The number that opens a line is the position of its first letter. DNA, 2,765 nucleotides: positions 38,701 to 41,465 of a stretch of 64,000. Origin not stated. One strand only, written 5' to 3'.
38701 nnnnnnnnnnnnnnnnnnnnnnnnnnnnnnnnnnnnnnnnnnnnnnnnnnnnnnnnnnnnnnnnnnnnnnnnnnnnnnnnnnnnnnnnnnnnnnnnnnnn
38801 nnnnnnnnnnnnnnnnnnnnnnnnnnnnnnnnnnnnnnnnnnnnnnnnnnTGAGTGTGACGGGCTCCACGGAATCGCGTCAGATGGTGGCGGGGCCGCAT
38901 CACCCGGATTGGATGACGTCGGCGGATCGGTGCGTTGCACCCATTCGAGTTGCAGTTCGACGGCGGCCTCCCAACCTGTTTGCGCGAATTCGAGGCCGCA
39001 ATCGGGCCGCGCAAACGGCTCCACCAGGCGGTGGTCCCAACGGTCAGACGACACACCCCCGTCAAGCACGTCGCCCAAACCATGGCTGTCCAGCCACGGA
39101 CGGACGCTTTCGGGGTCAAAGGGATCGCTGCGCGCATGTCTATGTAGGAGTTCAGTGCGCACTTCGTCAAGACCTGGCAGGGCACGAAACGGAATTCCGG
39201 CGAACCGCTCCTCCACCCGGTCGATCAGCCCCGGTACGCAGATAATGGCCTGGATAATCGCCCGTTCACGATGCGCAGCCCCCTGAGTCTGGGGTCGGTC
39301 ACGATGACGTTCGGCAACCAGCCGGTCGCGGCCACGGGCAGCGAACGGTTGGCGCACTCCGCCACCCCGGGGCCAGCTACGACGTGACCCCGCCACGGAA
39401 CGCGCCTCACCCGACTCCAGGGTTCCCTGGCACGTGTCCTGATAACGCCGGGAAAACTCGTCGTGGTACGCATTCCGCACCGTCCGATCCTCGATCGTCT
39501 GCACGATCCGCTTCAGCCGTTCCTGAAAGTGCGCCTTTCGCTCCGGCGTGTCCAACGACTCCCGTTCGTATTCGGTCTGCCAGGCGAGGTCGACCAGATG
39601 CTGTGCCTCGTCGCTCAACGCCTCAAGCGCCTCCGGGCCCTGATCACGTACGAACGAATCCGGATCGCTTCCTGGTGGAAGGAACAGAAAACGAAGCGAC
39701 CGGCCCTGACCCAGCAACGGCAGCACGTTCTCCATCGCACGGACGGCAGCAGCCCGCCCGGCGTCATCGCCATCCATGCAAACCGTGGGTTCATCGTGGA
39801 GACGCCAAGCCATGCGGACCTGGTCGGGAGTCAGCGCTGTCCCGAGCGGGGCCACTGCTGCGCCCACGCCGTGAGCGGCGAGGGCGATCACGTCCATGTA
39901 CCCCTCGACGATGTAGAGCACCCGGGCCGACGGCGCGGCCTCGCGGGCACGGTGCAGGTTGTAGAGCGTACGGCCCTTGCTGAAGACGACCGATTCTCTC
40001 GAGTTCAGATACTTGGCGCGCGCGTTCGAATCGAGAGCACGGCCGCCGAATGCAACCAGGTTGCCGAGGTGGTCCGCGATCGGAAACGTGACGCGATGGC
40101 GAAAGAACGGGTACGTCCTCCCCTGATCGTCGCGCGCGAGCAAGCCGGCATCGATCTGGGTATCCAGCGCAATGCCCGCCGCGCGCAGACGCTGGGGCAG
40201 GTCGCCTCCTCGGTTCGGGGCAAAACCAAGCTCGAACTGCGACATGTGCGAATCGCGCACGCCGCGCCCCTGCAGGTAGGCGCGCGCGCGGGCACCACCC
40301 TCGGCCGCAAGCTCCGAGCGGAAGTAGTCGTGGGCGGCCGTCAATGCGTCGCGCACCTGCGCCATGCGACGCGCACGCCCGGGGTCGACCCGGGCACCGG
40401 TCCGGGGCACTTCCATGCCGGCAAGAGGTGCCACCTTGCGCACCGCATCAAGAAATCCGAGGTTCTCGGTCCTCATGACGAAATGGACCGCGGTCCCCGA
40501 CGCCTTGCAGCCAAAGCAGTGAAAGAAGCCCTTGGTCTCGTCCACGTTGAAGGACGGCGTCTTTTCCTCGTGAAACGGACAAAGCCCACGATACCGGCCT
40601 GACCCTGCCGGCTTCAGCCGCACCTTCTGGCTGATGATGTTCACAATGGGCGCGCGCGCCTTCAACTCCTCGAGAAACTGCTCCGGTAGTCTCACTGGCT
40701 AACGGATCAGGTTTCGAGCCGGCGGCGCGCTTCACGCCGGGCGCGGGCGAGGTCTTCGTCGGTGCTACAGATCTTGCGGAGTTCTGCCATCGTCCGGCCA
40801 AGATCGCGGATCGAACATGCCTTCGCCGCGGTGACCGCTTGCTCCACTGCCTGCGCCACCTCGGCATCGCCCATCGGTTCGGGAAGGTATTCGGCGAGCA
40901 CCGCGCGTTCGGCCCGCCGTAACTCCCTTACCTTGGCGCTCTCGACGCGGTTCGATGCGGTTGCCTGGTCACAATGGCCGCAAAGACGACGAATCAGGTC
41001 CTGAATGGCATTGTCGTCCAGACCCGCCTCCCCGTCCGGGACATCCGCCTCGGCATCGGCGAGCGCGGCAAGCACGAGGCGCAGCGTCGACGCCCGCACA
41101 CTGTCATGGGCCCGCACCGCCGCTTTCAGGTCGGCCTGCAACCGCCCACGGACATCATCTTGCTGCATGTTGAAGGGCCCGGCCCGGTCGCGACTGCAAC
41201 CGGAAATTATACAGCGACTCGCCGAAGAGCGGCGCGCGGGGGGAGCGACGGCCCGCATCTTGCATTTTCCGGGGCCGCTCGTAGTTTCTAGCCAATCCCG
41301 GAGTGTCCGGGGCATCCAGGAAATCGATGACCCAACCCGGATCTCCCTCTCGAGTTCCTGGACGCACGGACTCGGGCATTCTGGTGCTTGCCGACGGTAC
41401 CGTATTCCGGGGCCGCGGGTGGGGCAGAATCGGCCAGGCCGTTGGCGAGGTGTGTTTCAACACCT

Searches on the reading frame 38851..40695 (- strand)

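Call 16: search_protein_families(library=pfam, proteins=[window:38851-40695:-], max_evalue=0.0001)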
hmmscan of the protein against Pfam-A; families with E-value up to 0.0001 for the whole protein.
window:38851-40695:- (615 aa): 7 families
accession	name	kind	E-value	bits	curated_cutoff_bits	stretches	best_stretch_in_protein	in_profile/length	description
PF08275.17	DNAG_N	-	1.1e-36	126.2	26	1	124-251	1-128/128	DNA primase catalytic core, N-terminal domain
PF01807.25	Zn_ribbon_DnaG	-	1.2e-31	108.9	24.9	1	4-98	2-95/98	CHC2 zinc finger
PF13662.12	Toprim_4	-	4e-16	59.5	25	1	259-330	2-77/85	Toprim domain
PF13155.12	Toprim_2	-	4.9e-15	56.1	22.1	1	261-348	1-87/88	Toprim-like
PF01751.28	Toprim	-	3.8e-10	40.3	23.1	1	259-330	1-86/96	Toprim domain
PF10410.14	DnaB_bind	-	2.3e-05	25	20.6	0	379-418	12-51/56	DnaB-helicase binding domain of primase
PF13362.12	Toprim_3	-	3e-05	24.8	27.2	1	260-355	2-95/95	Toprim domain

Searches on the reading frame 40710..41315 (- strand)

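Call 55: search_protein_families(library=pfam, proteins=[window:40710-41315:-], max_evalue=0.0001)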
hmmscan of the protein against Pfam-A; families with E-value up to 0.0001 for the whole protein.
window:40710-41315:- (202 aa): 1 family
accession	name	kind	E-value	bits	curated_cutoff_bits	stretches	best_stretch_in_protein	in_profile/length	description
PF09424.15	YqeY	-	1.1e-19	71.3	27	1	58-194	3-137/143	Yqey-like protein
